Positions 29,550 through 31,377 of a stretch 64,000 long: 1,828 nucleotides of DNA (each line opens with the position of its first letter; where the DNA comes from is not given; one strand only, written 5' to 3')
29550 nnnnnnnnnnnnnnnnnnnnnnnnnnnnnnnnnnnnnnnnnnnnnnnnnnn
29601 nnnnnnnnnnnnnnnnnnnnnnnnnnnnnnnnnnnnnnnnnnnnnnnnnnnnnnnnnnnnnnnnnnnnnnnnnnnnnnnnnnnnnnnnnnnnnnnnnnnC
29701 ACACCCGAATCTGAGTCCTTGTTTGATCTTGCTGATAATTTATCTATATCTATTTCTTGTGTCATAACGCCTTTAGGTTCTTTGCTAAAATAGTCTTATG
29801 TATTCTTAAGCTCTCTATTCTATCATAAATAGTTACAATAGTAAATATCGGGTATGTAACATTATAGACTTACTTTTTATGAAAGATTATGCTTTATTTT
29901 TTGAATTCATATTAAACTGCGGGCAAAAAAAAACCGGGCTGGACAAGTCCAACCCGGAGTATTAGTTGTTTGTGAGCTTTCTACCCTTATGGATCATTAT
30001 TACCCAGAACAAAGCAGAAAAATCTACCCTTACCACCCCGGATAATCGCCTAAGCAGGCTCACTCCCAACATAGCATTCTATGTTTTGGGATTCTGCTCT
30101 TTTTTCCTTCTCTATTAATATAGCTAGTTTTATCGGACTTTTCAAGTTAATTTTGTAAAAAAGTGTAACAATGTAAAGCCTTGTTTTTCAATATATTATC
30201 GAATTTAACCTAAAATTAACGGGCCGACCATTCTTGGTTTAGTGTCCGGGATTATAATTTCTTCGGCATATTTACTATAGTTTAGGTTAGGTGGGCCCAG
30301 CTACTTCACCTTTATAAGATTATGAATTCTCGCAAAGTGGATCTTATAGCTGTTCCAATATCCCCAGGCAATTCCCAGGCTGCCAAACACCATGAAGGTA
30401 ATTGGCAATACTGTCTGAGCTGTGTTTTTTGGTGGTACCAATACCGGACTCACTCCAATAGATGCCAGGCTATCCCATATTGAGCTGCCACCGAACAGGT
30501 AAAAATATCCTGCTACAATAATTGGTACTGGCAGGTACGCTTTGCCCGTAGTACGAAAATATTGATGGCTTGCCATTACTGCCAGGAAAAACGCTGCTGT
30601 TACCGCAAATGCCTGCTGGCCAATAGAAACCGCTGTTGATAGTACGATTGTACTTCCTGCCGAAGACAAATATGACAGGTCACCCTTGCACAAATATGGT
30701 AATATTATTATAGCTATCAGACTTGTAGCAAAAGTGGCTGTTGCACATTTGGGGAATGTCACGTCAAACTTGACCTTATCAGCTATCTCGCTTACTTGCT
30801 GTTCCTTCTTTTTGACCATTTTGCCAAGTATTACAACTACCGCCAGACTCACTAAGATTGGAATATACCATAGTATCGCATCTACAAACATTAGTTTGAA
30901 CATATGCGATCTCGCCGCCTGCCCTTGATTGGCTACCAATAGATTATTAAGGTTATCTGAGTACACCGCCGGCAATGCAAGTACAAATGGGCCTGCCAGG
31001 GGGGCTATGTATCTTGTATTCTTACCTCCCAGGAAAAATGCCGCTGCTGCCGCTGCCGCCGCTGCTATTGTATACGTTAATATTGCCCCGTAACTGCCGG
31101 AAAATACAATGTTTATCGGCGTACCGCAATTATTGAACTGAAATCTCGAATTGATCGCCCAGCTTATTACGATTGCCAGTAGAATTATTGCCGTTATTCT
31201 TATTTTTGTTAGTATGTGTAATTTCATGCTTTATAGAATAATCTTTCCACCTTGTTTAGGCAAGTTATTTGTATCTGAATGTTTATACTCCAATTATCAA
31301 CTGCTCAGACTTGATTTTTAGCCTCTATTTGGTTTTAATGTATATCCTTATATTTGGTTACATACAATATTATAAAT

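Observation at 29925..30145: Self-contained promoter-to-terminator unit encoding a structured RNA of about 185 nt upstream of the M50-HlyD operon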

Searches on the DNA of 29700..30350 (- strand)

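Call 4: search_rna_families(source=window, start=29700, end=30350, threshold=evalue, max_evalue=10, show_alignments=3)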
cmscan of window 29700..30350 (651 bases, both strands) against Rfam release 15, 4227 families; matches with E-value up to 10: 9.
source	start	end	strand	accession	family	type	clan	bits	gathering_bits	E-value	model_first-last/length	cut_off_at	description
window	29926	30024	-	RF03534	sRNA71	Gene; sRNA;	-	18.9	50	4.3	1-104/104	no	Staphylococcus sRNA71 small RNA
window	30157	30259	-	RF02348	tracrRNA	Gene; CRISPR;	-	15.7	70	9.4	1-92/92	no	Trans-activating crRNA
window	29920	29954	-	RF02843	RefA5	Gene; antisense;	-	15.2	91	2.7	1-68/68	no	Enterococcus sRNA A5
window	29813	29961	+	RF02901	AaHKsRNA41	Gene; sRNA;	-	15.1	97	0.59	1-187/187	no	Aggregatibacter sRNA 41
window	29920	30037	-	RF00558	L20_leader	Cis-reg; leader;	-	13.7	58.7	8.9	1-127/127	no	Ribosomal protein L20 leader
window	30122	30198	+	RF00215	Tombus_3_III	Cis-reg;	-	12.9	35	8.2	1-70/70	no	Tombus virus defective interfering (DI) RNA region 3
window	29926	30020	-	RF02784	SorX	Gene; sRNA;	-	11.9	46.6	7.7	1-73/73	no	Singlet oxygen resistance RNA X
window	30018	30145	-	RF01477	rli43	Gene; sRNA;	-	11.4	100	3.6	57-192/255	no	Listeria sRNA rli43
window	29876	29928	-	RF02350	psRNA6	Gene; sRNA;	-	10.3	60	2.2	1-333/333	no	Nitrosomonas sRNA psRNA6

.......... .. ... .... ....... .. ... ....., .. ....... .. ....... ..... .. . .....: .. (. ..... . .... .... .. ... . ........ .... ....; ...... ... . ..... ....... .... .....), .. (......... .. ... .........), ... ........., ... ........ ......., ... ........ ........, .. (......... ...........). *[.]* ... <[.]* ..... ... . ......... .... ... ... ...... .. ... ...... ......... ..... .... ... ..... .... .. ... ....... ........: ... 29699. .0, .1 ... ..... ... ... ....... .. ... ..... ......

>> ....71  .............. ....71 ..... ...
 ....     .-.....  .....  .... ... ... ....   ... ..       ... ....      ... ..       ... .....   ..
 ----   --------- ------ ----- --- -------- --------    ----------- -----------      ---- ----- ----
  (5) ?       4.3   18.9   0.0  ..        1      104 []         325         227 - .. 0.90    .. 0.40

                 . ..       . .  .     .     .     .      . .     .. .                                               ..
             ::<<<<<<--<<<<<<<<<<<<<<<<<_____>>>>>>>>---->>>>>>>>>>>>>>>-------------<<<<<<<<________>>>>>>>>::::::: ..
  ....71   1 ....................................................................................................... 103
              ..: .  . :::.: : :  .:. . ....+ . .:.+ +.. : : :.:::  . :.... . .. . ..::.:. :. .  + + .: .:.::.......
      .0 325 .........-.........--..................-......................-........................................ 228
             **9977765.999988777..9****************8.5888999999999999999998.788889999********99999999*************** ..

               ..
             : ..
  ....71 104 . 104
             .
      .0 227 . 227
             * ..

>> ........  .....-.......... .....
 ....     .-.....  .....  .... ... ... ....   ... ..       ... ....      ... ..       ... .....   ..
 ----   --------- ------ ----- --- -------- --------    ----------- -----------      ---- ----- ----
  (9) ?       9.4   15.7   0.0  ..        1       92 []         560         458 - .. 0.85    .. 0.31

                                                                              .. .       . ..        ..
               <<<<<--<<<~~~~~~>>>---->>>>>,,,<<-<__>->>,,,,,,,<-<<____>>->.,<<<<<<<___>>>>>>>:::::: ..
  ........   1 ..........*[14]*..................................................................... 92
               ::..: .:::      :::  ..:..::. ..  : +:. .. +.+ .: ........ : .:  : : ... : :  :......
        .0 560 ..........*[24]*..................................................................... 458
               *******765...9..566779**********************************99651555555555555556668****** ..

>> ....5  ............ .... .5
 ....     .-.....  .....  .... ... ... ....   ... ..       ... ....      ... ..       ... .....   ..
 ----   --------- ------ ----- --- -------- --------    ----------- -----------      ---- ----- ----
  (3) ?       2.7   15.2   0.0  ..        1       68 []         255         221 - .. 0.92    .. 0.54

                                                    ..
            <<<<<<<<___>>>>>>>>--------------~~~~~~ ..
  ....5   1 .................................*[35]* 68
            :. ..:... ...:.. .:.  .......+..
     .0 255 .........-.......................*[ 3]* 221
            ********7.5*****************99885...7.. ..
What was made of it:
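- On Any Rfam 15 family: At E <= 10 over 29700-30350 there are only terminator-driven hits of 10-19 bits, against thresholds of 35-100 (call 4).
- On 6S RNA: No 6S hit at E <= 10 (call 4).
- Closest known: 6S RNA. Different: The Rfam 6S models do not match (call 4).
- No Rfam 6S, Rsm/Csr or Y-RNA model matches even at E <= 10 (call 4).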

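Call 39: build_rna_model(alignment_id=A3, structure=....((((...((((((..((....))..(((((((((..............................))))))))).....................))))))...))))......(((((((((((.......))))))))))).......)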
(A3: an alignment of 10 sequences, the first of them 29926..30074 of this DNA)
Model R1 built from alignment A3 (10 sequences, 153 columns); structure: as given.
model positions 146; base pairs 32; branch points 2; effective number of sequences 1.38; information 0.589 bits per position. Calibrated on 0.2 Mb of random sequence (short: E-values are rough).
structure used (alignment columns):
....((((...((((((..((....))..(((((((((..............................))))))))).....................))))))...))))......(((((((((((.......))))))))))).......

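Call 40: search_with_rna_model(model_id=R1, sources=[window, L001, L002, L003, L004, L005, L006, L007, L008, L009, L081, L082, L083, L084, L085, L086, L087, L088, L089], max_evalue=10)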
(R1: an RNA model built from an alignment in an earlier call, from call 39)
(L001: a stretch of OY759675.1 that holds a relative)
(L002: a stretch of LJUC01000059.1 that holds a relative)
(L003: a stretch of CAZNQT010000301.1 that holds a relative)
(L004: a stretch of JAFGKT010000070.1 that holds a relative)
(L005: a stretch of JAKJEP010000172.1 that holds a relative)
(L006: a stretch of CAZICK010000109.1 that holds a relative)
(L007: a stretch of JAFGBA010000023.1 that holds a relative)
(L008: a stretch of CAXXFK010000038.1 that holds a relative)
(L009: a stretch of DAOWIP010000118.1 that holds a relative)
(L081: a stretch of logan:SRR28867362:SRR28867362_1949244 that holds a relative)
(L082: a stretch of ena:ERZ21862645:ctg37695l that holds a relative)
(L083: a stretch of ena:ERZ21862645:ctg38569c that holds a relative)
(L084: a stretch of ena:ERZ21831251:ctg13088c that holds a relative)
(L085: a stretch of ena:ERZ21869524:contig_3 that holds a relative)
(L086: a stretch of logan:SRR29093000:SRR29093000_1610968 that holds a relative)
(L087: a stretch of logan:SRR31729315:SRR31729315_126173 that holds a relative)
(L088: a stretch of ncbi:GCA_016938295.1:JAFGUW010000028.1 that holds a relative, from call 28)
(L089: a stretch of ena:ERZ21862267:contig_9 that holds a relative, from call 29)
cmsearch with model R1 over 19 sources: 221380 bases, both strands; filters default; matches with E-value up to 10: 17.
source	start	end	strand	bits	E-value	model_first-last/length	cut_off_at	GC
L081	1343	1490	+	161.9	7.9e-35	1-146/146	no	0.45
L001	5682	5829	+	157.5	7.9e-34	1-146/146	no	0.45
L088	2812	2959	+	156.9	1.1e-33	1-146/146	no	0.44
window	29926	30074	-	155.9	1.8e-33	1-146/146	no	0.45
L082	2696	2842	+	149.4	5.6e-32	1-146/146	no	0.46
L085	2703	2830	+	133.3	2.8e-28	1-146/146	no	0.41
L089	5161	5289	+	129.6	2e-27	1-146/146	no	0.43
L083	2698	2825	+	129.2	2.4e-27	1-146/146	no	0.43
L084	2757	2884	+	120.3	2.6e-25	1-146/146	no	0.41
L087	1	130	+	117.8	9.8e-25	17-146/146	5'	0.48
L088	2919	3002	-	22.3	0.0075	1-146/146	no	0.49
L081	1450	1504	-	22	0.0088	1-146/146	no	0.38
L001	5789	5869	-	20.1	0.024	1-146/146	no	0.47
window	29896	29965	+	17.4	0.1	1-146/146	no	0.4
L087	3271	3343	+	16.4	0.17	1-146/146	no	0.41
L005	3041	3096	+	14.6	0.42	1-146/146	no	0.46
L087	90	143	-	13.3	0.85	1-146/146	no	0.48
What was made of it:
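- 29965..30074 (-): Conserved structured core of 110 nt.
- P1a: GUUG (30070-30067) with CAAC (29968-29965).
- Internal loop: GGA (30066-30064) opposite AAA (29971-29969).
- P1b: GUGAGC (30063-30058) with GCUCAC (29977-29972).
- Junction 5' side with invariant CUUAGGC (30057-30047).
- P3: AUUAUCCGGGG (30046-30036) with UUCUGGGUAAU (30009-29999).
- P3 tip of variable length (30035-30010).
- J3/1 (29998-29978) with invariant GAUCCAU (29995-29989). Covariance model R1 scores 118-162 bits, one hit per locus (call 40).
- It finds none in nine loci whose M50 orthologs are 50-57% identical (call 40).
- Tried and rejected: The covariance model found nothing in the rest of the window or in L002-L009 and L086 (call 40).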

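Call 42: search_with_rna_model(model_id=R1, sources=[L090, L091, L092, L093, L094, L095], max_evalue=10, show_alignments=3)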
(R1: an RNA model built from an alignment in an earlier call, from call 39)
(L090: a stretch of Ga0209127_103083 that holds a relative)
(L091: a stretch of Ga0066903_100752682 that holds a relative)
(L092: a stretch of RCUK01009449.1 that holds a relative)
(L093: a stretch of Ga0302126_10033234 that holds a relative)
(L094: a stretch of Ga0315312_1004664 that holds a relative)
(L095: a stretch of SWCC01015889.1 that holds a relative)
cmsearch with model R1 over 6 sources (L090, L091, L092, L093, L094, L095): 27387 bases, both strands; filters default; matches with E-value up to 10: 0.
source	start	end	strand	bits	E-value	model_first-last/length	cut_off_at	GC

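Call 51: search_dna_similar(query=window:29925-30145:-, collection=plasmids, mode=distant, max_evalue=0.01, max_rows=5)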
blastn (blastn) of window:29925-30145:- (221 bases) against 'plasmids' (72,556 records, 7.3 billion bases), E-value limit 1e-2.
No match.

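Call 52: search_dna_similar(query=window:29925-30145:-, collection=phages, mode=distant, max_evalue=0.01, max_rows=5)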
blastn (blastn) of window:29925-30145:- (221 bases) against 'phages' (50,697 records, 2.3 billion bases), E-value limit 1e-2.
No match.

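Call 57: search_with_rna_model(model_id=R1, sources=[window, L001, L081, L082, L083, L084, L085, L087, L088, L089], max_evalue=0.000001, make_alignment=true)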
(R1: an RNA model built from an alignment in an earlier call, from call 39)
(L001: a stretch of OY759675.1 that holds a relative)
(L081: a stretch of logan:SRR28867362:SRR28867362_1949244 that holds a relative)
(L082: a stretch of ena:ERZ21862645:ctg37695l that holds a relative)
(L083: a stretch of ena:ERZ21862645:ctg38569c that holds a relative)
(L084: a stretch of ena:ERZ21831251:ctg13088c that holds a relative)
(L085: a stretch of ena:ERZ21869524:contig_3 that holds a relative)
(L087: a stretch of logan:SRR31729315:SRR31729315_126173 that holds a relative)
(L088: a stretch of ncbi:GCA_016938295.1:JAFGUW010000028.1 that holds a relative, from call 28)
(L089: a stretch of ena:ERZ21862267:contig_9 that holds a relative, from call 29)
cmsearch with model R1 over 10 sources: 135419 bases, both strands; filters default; matches with E-value up to 0.000001: 10.
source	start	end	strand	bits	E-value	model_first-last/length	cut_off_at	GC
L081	1343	1490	+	161.9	4.9e-35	1-146/146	no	0.45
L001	5682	5829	+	157.5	4.8e-34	1-146/146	no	0.45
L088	2812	2959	+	156.9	6.6e-34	1-146/146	no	0.44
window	29926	30074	-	155.9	1.1e-33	1-146/146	no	0.45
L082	2696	2842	+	149.4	3.4e-32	1-146/146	no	0.46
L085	2703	2830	+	133.3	1.7e-28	1-146/146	no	0.41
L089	5161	5289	+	129.6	1.2e-27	1-146/146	no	0.43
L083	2698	2825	+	129.2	1.5e-27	1-146/146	no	0.43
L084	2757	2884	+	120.3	1.6e-25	1-146/146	no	0.41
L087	1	130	+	117.8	6e-25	17-146/146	5'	0.48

Alignment A4: 10 matches aligned to the model, 153 columns, each read 5' to 3' on its own strand. Consensus structure (alignment columns), stored with it:
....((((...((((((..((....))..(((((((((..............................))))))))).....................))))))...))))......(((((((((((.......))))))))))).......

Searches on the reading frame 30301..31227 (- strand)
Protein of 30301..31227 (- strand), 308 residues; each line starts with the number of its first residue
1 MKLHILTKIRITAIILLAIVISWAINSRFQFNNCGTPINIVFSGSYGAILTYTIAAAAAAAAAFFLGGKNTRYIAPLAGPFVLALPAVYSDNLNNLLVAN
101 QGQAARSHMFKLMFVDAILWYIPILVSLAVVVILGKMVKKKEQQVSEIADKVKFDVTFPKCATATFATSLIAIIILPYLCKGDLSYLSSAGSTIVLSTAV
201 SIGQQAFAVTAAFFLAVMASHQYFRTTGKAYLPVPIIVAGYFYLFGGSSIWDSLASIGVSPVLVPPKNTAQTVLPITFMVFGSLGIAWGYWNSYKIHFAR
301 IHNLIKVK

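Call 10: search_protein_families(library=pfam, proteins=[window:30301-31227:-])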
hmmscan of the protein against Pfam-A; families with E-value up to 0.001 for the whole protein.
window:30301-31227:- (308 aa): 0 families

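Call 27: find_homologous_proteins(query=window:30301-31227:-)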
Query window:30301-31227:- (308 aa): 8 proteins with E <= 0.001 among 8000 candidates.
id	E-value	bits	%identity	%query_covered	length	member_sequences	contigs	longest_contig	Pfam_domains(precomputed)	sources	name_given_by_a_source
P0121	2.4e-130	452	67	100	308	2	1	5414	-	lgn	-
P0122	2.3e-122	426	100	65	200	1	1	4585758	-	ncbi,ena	-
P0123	4.3e-112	392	60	100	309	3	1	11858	-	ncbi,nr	ncbi:MAG: hypothetical protein JXM68_00495 [Sedimentisphaerales bacterium]|nr:hypothetical protein [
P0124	1.3e-108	381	56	100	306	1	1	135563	-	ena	-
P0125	1.6e-96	341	53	100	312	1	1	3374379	-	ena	-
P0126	5.1e-96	339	55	100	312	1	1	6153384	-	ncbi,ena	-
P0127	2.3e-91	324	50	100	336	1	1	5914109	-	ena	-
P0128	1.5e-86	308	51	100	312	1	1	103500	-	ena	-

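Call 28: find_encoding_contigs(protein=P0123, flank=4000, max_places=3)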
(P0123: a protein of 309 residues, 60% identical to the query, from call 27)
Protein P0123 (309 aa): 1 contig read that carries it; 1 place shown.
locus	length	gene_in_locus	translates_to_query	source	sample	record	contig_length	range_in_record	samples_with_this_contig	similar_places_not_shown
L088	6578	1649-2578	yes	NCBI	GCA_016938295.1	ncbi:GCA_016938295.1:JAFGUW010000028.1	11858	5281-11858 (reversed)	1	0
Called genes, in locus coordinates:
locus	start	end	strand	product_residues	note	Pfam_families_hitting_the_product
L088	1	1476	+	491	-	?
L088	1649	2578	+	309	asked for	-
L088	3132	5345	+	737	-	PF02163:Peptidase_M50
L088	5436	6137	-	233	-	PF13353:Fer4_12 (weak), PF04055:Radical_SAM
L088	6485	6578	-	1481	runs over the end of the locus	PF07581:Glug (faint), PF13385:Laminin_G_3, PF03793:PASTA (faint)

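Call 29: find_encoding_contigs(protein=P0125, flank=4000, max_places=3)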
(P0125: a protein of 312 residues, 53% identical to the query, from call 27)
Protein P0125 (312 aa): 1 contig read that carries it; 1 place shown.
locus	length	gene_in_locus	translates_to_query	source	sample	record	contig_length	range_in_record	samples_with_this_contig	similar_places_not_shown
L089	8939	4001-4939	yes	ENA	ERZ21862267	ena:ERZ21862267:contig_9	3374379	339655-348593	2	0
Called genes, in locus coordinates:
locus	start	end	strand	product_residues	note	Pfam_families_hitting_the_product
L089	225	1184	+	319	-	-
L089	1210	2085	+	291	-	PF02749:QRPTase_N, PF01729:QRPTase_C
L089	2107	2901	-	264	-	PF03807:F420_oxidored, PF14748:P5CR_dimer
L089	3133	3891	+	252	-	PF08448:PAS_4, PF00165:HTH_AraC (weak), PF12833:HTH_18, PF00165:HTH_AraC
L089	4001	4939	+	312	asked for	-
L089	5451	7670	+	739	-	PF02163:Peptidase_M50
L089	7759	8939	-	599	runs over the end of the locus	PF00009:GTP_EFTU, PF00071:Ras (weak), PF22042:EF-G_D2 (weak), PF03144:GTP_EFTU_D2, PF00679:EFG_C, PF06421:LepA_C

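Call 63: search_protein_families(library=ncbifam, proteins=[window:30301-31227:-], max_evalue=0.01)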
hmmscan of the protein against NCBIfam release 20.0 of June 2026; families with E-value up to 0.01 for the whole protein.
window:30301-31227:- (308 aa): 0 families

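Call 65: search_solved_structures(query=A6, max_evalue=1)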
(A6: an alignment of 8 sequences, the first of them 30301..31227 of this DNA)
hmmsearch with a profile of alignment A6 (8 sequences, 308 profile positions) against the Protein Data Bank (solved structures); distinct sequences matched with E-value up to 1: 1.
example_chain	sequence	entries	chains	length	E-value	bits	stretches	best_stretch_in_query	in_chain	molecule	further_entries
6whb_A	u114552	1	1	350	0.077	15.4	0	105-193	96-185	Mitogen-activated protein kinase kinase kinase 1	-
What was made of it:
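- Tried and rejected: It has no Pfam or NCBIfam family and no relative in the PDB (calls 10, 63, 65).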

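Call 72: predict_structure(alignment_id=A6)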
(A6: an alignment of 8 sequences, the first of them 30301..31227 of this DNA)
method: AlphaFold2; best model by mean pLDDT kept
length: 308 residues; sequences in the alignment: 8
mean_pLDDT: 49.6   pTM: 0.45
mean pLDDT of the five models: 49.6, 49.6, 46.9, 45.8, 43.1
residues with pLDDT >= 90: 0; 70-90: 6; 50-70: 116; < 50: 186
segments of 3 or more residues with pLDDT < 50: 1-3, 29-42, 84-104, 140-156, 179-255, 258-289, 291-293, 295-308
pLDDT, mean of each block of 10 residues (from residue 1): 56 64 56 43 56 70 65 56 46 45 50 55 61 61 37 46 53 49 43 43 41 44 40 47 47 47 41 40 47 47 39
secondary structure, 60 per line:
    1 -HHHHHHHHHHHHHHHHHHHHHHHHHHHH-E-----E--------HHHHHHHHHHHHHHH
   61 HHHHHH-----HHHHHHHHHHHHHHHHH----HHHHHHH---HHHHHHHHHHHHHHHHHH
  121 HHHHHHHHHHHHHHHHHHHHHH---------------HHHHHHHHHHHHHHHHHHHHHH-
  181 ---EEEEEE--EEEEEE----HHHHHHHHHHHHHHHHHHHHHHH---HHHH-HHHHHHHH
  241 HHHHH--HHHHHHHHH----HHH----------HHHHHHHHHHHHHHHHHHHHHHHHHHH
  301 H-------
elements in order: H2-29 H46-66 H72-88 H93-99 H103-142 H158-179 E184-189 E192-197 H202-224 H228-231 H233-245 H248-256 H274-301
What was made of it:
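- Tried and rejected: The AlphaFold model had pLDDT 49.6, too poor for a fold search (call 72).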

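Call 74: find_homologous_proteins(query=A6, max_evalue=0.001)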
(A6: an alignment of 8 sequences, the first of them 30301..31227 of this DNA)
Query A6 (8 sequences) (308 aa, profile of the alignment): 8 proteins with E <= 0.001 among 8000 candidates.
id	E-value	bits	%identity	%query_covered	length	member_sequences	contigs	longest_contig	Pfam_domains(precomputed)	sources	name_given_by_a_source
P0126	9.2e-158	542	55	100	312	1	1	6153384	-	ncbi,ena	-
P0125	1.2e-157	542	53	100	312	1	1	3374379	-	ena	-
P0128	3.9e-157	540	51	100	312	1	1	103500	-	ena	-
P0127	1.6e-156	538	50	100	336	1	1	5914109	-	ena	-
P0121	3.2e-152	524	67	100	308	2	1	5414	-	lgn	-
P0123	2.5e-149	515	60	100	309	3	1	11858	-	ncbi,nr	ncbi:MAG: hypothetical protein JXM68_00495 [Sedimentisphaerales bacterium]|nr:hypothetical protein [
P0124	9.0e-149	513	56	100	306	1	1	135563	-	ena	-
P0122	1.2e-100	355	100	65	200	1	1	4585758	-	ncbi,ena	-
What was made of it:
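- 30301..31227 (-): Upstream neighbour: an orphan 308-aa polytopic membrane protein whose distribution matches that of the RNA. It has only 8 relatives among 5.8 billion proteins and no Pfam or NCBIfam family (calls 10, 27, 63, 74).
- Tried and rejected: A profile search found the same 8 relatives (call 74).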
